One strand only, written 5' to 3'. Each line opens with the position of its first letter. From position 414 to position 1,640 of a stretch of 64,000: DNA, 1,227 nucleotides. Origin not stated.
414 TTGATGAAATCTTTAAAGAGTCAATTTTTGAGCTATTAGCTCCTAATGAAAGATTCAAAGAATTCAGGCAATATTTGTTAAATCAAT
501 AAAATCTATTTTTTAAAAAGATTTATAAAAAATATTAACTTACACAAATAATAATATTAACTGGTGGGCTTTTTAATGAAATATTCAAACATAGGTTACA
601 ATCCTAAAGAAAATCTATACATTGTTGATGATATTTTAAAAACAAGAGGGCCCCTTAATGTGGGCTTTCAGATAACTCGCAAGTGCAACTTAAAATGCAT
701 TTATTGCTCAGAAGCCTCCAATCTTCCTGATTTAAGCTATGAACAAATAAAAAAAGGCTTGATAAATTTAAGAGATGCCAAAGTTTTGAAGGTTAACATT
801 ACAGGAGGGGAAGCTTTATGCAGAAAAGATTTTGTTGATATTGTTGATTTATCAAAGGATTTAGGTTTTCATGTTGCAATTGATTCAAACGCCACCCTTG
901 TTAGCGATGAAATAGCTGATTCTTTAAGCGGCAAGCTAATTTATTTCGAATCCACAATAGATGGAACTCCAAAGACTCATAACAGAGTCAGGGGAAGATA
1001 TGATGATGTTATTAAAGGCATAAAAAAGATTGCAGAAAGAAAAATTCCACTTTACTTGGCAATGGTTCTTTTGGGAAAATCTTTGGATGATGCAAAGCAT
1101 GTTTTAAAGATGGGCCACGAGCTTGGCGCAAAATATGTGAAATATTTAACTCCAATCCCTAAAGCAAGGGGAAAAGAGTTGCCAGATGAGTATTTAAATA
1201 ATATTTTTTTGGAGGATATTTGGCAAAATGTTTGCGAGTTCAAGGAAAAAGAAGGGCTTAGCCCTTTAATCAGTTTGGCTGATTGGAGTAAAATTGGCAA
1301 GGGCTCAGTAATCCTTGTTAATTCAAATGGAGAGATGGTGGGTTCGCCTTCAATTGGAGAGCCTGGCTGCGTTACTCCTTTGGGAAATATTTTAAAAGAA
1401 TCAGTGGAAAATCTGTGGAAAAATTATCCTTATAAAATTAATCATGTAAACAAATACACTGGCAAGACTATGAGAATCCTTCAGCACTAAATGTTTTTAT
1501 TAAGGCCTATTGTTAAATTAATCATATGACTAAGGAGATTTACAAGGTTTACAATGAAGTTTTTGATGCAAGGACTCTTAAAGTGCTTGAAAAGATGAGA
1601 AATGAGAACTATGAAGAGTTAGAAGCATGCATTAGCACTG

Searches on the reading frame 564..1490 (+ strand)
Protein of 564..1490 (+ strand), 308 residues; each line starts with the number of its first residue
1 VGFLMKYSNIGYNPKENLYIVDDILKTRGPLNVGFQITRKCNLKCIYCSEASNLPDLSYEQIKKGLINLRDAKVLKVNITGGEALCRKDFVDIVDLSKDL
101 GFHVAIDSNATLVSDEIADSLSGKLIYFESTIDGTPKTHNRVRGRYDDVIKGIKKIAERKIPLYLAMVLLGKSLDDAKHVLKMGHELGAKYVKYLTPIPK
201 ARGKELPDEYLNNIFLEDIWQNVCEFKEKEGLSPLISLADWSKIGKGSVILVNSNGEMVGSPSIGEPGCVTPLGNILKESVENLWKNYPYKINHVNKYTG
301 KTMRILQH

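Call 8: search_protein_families(library=pfam, proteins=[window:564-1490:+], max_evalue=0.001)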
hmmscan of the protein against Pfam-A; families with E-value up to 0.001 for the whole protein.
window:564-1490:+ (308 aa): 1 family
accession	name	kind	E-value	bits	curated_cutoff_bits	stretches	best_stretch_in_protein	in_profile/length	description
PF04055.27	Radical_SAM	-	1.1e-20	74.9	29.5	1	36-182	2-164/166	Radical SAM superfamily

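Call 70: find_encoding_contigs(protein=window:564-1490:+, flank=10000, max_places=1)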
Protein window:564-1490:+ (308 aa): no gene with exactly this product is on record in the collection.
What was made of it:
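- Tried and rejected: The upstream look-up found no record (call 70).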
